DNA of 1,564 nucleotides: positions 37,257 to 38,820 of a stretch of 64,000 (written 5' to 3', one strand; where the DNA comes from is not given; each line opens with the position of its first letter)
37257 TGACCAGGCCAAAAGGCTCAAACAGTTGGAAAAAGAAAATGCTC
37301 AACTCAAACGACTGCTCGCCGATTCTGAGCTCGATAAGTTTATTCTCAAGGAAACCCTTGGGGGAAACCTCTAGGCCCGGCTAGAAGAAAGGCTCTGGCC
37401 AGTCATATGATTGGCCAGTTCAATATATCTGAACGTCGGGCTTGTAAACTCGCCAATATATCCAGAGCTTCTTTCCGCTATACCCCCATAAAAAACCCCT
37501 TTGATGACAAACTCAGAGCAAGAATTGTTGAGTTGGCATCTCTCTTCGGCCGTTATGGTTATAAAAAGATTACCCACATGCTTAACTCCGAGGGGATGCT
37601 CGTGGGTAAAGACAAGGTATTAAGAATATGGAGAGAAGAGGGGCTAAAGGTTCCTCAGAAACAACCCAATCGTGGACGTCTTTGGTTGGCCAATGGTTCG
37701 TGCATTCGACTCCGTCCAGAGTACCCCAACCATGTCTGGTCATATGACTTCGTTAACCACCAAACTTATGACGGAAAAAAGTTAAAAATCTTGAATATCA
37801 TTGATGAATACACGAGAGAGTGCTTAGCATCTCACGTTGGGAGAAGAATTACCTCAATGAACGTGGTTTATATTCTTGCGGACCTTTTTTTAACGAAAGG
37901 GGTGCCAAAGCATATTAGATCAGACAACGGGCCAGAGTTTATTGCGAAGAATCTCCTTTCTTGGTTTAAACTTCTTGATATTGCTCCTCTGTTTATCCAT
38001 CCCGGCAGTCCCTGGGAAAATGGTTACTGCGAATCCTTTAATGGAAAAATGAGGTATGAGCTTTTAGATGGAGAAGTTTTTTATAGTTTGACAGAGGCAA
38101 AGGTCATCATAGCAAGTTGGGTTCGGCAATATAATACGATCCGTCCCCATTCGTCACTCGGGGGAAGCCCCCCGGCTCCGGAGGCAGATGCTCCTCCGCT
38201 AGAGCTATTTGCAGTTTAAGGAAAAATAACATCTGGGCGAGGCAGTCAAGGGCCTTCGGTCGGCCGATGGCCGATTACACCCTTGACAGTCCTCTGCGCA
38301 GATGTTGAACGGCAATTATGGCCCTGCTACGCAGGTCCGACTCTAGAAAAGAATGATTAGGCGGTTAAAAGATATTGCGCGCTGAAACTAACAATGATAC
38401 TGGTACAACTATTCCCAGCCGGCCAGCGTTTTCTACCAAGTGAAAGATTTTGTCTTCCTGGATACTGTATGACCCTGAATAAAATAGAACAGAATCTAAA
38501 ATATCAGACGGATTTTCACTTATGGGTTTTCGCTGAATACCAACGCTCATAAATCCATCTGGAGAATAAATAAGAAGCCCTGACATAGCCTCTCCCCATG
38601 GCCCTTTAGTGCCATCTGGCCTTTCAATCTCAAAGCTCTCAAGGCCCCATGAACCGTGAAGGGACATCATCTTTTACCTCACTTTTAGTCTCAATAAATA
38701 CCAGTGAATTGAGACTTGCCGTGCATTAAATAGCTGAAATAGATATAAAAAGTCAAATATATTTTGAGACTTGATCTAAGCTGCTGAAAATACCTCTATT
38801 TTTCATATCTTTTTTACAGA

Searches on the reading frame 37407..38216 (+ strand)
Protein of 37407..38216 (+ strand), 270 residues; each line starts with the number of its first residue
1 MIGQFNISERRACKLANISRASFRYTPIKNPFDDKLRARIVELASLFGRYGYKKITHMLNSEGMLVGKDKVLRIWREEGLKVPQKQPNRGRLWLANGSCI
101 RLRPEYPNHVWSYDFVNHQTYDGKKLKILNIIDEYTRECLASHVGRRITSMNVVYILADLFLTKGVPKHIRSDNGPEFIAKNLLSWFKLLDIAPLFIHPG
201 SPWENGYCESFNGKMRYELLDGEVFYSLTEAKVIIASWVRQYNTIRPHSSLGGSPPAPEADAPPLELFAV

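Call 47: search_protein_families(library=pfam, proteins=[window:37407-38216:+], max_evalue=0.0001)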
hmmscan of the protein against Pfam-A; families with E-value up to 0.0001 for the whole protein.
window:37407-38216:+ (270 aa): 4 families
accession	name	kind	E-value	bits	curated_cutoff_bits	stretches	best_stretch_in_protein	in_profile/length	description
PF13683.12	rve_3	-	2.4e-26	91.7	26.5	1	191-256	2-67/67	Integrase core domain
PF00665.32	rve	-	6.7e-18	65.3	32.6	1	106-202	3-102/102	Integrase core domain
PF13276.12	HTH_21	-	3.9e-11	43.5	28.1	1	33-86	3-58/60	HTH-like domain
PF13333.12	rve_2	-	4.6e-05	23.9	22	0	209-256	1-48/56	Integrase core domain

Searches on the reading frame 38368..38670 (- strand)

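Call 107: search_protein_families(library=pfam, proteins=[window:38368-38670:-], max_evalue=0.001)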
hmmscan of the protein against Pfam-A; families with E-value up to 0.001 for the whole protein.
window:38368-38670:- (101 aa): 1 family
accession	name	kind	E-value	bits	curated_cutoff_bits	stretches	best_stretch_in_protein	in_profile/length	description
PF13924.12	Lipocalin_5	-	6e-13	49.4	25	1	5-81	1-93/142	Lipocalin-like domain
